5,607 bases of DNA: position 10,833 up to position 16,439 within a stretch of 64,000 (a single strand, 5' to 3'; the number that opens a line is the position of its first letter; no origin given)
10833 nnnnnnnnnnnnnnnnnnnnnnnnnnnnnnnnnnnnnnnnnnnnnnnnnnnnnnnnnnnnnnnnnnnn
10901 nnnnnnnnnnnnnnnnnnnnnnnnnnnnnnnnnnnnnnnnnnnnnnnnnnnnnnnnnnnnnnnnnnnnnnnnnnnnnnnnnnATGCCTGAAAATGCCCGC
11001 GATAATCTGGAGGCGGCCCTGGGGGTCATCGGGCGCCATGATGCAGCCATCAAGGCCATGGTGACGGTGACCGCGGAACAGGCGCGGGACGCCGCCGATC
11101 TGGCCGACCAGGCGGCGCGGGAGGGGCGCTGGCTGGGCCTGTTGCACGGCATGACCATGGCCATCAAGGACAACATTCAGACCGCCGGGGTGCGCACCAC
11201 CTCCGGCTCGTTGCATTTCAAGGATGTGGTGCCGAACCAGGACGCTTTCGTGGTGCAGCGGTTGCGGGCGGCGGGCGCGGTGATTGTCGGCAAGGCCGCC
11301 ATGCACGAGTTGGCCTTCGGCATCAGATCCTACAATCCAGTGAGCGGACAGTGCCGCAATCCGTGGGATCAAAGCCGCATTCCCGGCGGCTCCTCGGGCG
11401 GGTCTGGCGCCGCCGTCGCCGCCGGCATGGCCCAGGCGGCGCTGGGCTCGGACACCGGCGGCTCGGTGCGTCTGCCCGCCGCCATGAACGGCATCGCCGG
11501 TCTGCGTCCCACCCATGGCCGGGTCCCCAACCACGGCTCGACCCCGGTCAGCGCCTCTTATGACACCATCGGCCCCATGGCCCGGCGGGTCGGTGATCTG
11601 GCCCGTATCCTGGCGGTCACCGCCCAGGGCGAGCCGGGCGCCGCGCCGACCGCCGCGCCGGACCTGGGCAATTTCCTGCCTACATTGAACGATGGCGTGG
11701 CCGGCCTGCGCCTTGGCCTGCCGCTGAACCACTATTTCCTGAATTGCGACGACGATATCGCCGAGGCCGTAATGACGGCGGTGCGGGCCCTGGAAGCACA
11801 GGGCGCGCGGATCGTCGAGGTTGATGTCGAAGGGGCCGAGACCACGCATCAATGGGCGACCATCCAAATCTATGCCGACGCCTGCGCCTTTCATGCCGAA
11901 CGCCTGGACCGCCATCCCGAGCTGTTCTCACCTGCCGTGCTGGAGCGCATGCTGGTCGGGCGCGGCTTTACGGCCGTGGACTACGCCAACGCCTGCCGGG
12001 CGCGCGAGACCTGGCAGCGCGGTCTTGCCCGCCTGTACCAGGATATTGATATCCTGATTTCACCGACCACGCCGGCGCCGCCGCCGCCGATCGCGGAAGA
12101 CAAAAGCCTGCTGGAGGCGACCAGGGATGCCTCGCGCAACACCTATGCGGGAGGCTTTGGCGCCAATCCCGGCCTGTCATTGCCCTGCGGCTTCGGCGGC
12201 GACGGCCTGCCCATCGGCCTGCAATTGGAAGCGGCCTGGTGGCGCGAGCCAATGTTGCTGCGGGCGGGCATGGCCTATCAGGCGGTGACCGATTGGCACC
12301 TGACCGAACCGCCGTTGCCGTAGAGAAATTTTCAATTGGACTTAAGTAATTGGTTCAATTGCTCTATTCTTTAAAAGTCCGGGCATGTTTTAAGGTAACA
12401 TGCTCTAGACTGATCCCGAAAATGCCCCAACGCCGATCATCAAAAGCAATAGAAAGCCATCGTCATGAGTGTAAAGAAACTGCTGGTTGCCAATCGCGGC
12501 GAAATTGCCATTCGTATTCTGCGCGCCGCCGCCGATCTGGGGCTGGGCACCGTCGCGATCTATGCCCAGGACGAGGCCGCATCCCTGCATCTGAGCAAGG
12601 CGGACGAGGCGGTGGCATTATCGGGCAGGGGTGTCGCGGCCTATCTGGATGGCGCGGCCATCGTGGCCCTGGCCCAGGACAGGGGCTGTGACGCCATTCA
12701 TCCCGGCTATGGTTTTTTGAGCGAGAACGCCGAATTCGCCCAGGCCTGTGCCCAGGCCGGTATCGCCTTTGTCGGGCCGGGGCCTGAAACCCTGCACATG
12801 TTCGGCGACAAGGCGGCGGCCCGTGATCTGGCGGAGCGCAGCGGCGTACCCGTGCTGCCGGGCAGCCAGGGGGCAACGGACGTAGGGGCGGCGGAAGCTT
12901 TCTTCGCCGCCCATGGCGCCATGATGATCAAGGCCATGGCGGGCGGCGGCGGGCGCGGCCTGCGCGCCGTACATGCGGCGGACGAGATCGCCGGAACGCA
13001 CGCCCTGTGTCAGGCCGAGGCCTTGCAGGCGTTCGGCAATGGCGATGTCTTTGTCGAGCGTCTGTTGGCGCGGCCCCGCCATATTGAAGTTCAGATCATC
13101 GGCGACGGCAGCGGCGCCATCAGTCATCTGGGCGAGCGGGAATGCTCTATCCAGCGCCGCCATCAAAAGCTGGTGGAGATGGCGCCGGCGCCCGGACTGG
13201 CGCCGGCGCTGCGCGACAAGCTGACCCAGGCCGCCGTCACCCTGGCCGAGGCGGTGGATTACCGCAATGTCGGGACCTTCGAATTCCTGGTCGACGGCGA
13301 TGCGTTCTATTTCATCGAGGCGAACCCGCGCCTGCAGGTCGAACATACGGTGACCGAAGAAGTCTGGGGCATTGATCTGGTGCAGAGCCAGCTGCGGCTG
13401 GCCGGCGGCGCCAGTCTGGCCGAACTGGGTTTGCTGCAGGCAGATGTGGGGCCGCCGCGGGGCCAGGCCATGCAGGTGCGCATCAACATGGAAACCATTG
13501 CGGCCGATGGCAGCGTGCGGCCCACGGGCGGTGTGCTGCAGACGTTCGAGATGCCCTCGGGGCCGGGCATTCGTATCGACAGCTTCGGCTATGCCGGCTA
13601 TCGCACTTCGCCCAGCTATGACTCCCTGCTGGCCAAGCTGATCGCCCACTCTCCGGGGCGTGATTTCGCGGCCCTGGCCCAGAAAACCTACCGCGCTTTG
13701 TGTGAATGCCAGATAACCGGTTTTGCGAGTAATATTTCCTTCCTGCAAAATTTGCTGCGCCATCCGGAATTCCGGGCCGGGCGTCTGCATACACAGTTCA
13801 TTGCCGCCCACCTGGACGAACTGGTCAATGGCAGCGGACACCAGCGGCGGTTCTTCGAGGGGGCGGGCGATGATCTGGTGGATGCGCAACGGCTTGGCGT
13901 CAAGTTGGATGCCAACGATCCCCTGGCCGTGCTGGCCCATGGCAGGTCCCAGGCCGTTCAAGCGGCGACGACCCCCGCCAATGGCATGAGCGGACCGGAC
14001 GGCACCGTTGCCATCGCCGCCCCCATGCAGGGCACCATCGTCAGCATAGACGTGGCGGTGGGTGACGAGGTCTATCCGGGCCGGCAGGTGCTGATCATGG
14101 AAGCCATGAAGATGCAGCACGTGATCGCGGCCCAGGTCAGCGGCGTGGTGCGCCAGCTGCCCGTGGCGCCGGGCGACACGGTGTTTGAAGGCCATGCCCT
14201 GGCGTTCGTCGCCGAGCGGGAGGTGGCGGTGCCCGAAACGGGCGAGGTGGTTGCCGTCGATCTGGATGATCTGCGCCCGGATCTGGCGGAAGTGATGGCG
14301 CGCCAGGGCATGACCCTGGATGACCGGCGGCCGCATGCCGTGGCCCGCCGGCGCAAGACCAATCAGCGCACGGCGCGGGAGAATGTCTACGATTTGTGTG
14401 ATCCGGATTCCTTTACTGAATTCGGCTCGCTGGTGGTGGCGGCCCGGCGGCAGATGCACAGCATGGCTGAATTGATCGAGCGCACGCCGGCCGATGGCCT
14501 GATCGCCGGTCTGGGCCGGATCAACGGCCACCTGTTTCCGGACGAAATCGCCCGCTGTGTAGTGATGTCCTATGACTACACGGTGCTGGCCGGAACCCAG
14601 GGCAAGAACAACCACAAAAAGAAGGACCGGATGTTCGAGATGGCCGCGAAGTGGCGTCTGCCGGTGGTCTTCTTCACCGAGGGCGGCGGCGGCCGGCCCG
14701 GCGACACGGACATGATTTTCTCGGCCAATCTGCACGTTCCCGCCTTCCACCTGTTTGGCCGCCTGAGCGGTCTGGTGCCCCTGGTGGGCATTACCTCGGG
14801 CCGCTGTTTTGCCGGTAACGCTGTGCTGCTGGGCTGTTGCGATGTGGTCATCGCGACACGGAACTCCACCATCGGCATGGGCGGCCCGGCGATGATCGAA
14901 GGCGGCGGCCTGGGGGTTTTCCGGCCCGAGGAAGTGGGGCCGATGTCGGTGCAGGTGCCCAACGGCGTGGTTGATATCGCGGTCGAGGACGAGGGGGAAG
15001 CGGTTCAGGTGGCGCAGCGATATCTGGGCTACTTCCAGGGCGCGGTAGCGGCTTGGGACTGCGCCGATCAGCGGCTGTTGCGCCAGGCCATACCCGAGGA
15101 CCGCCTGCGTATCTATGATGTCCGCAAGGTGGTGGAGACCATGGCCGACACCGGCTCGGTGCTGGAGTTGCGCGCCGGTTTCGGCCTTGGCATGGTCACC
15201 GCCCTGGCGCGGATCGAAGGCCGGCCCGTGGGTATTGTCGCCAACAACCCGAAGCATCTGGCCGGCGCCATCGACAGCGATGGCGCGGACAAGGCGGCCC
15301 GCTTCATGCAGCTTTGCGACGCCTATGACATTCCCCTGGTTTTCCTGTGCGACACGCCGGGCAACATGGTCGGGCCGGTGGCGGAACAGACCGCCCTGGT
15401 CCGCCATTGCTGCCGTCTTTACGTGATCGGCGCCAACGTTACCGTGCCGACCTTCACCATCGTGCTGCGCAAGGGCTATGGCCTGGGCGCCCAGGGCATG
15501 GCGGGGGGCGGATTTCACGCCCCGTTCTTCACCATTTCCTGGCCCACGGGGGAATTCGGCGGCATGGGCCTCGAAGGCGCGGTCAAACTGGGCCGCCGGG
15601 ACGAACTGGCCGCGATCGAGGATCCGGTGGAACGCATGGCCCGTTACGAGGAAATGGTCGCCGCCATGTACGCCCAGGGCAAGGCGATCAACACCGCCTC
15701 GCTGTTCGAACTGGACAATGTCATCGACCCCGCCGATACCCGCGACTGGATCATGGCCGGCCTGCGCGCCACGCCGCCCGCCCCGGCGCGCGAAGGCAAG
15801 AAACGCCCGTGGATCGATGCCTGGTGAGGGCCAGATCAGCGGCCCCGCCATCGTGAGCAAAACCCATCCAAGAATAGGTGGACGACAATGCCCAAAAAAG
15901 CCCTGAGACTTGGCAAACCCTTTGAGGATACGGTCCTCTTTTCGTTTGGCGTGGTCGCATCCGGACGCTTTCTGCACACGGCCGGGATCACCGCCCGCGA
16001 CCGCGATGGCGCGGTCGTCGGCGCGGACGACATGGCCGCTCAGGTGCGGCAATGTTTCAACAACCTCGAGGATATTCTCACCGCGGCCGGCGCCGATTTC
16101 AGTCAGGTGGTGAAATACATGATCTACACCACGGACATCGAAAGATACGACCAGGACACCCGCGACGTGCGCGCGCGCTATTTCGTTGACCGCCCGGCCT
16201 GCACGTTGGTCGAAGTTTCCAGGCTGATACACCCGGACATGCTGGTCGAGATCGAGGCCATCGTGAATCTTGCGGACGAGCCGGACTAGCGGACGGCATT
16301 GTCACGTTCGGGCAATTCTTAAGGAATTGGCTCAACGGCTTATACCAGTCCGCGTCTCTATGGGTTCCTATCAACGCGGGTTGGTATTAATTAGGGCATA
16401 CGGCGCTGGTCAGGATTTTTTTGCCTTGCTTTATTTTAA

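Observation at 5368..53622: AT-rich MITE/REP-like dispersed element family with terminal inverted repeats and two hairpin modules (at least 8 copies in 64 kb)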

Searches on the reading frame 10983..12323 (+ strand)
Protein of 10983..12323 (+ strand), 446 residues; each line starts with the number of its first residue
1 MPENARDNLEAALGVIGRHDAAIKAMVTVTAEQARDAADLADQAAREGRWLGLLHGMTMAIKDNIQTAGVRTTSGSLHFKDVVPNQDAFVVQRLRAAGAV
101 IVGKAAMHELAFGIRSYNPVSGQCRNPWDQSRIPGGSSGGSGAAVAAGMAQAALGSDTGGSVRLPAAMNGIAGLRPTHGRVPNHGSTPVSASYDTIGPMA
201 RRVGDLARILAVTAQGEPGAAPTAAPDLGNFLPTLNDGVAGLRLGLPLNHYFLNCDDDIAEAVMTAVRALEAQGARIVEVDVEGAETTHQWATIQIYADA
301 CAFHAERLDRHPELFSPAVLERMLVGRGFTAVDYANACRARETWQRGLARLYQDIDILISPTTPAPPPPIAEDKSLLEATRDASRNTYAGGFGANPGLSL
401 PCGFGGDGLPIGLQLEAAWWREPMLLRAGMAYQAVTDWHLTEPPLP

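Call 9: find_encoding_contigs(protein=window:10983-12323:+, flank=10000, max_places=6)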
Protein window:10983-12323:+ (446 aa): 2 contigs read that carry it; 1 place shown.
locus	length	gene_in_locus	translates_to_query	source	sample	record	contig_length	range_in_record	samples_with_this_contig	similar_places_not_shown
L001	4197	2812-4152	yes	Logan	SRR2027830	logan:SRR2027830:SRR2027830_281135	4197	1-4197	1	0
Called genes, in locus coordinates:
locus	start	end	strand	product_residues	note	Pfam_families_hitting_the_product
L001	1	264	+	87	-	?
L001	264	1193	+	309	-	PF02737:3HCDH_N, PF00725:3HCDH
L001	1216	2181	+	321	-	PF00561:Abhydrolase_1, PF12146:Hydrolase_4, PF12697:Abhydrolase_6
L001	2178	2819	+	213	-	PF02798:GST_N, PF13409:GST_N_2, PF13417:GST_N_3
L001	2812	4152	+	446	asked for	PF01425:Amidase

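Call 10: search_protein_families(library=pfam, proteins=[window:10983-12323:+])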
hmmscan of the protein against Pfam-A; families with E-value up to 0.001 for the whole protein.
window:10983-12323:+ (446 aa): 1 family
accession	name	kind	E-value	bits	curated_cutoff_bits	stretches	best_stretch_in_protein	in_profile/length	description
PF01425.27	Amidase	-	1.3e-103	347.9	27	1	9-426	3-445/445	Amidase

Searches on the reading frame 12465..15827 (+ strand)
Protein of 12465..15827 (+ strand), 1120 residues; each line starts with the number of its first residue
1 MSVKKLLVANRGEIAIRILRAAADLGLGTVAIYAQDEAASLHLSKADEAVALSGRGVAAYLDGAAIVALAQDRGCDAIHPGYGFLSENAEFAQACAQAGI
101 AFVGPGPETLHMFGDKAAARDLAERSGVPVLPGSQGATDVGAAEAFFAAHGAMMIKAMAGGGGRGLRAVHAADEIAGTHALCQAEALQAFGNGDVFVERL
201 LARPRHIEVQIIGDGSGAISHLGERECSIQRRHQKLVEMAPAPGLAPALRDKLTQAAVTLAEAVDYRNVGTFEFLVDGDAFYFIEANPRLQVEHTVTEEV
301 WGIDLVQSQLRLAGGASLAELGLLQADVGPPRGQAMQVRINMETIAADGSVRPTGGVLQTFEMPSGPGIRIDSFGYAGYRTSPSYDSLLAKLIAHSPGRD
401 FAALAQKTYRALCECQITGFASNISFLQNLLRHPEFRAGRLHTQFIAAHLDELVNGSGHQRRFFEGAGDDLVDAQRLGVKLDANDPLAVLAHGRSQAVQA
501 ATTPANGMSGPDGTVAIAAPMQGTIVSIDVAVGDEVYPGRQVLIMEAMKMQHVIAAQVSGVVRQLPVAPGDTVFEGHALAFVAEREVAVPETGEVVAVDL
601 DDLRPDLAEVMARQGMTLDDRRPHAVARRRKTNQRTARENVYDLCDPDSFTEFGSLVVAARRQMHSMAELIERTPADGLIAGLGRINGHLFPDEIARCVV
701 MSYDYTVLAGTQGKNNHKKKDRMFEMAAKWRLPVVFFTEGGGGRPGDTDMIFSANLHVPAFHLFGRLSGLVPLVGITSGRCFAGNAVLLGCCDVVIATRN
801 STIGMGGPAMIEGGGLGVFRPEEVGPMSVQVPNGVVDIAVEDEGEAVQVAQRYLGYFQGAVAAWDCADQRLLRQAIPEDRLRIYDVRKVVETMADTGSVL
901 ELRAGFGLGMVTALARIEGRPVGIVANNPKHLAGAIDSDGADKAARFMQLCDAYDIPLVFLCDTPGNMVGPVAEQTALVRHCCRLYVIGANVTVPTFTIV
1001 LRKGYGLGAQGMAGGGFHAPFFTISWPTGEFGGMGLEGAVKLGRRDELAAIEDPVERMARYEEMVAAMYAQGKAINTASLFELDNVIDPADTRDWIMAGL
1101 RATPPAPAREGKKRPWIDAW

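Call 10: search_protein_families(library=pfam, proteins=[window:12465-15827:+])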
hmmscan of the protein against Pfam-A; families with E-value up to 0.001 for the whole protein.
window:12465-15827:+ (1120 aa): 7 families
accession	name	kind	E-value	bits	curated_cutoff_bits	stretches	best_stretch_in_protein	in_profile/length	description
PF01039.27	Carboxyl_trans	-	1.6e-73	248.4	22.3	1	630-1103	3-478/493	Carboxyl transferase domain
PF02786.22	CPSase_L_D2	-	3.1e-56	190.7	19.8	1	115-320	1-210/211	Carbamoyl-phosphate synthase L chain, ATP binding domain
PF00289.28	Biotin_carb_N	-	1.2e-40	138.8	25.5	1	3-110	2-110/110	Biotin carboxylase, N-terminal domain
PF02785.25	Biotin_carb_C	-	6.3e-29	100.7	32.4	1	337-447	1-107/108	Biotin carboxylase C-terminal domain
PF00364.28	Biotin_lipoyl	-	2.1e-12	47.2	22.1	1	517-580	3-71/73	Biotin-requiring enzyme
PF03255.19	ACCA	-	1.7e-10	41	23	1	910-1013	94-205/310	Acetyl co-enzyme A carboxylase carboxyltransferase-like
PF13533.13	Biotin_lipoyl_2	-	0.00065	19.9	29.8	0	554-580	3-29/32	Biotin-lipoyl like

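Call 25: find_related_loci(query=window:12465-15827:+, collection=metagenome_contigs, flank=10000)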
Query window:12465-15827:+ (1120 aa) in metagenome_contigs; peptide patterns used: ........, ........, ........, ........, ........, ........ (x = any residue, [..] = any of these).
238 stretches matched a pattern; 201 encode a relative of the query (tblastn E <= 1e-3); the best 80 are kept; 80 distinct loci.
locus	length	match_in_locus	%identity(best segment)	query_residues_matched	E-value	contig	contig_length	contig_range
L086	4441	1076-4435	89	1-1120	0e+0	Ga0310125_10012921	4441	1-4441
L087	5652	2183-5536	84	1-1120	0e+0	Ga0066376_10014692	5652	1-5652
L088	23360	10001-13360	81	1-1120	0e+0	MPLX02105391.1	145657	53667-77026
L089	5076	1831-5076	84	1-1083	0e+0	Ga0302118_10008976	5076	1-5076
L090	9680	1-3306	82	20-1120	0e+0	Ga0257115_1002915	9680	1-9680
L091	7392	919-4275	80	1-1120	0e+0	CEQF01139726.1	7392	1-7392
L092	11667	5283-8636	82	1-1120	0e+0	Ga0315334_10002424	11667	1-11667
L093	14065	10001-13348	70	1-1120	0e+0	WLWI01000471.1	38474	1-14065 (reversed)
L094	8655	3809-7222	65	1-1120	0e+0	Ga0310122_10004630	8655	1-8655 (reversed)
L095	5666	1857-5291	66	1-1120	0e+0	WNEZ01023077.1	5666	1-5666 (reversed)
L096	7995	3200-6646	66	1-1120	0e+0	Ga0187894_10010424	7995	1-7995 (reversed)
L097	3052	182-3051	83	1-968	0e+0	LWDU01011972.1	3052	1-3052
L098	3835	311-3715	66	4-1120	0e+0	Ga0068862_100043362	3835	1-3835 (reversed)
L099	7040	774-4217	65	1-1120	0e+0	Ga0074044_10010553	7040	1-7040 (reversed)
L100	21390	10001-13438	65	1-1120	0e+0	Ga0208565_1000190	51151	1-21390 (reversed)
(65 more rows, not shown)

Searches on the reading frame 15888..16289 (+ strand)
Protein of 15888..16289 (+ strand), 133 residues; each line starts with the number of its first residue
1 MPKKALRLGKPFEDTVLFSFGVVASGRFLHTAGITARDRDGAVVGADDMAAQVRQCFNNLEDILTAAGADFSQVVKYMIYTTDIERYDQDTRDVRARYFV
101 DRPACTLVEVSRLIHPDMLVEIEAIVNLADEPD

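Call 41: search_protein_families(library=pfam, proteins=[window:15888-16289:+])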
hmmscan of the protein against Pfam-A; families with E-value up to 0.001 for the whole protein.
window:15888-16289:+ (133 aa): 1 family
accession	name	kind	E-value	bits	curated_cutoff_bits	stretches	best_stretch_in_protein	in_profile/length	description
PF01042.26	Ribonuc_L-PSP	-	6.9e-25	87.8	27.3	1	20-126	13-119/121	Endoribonuclease L-PSP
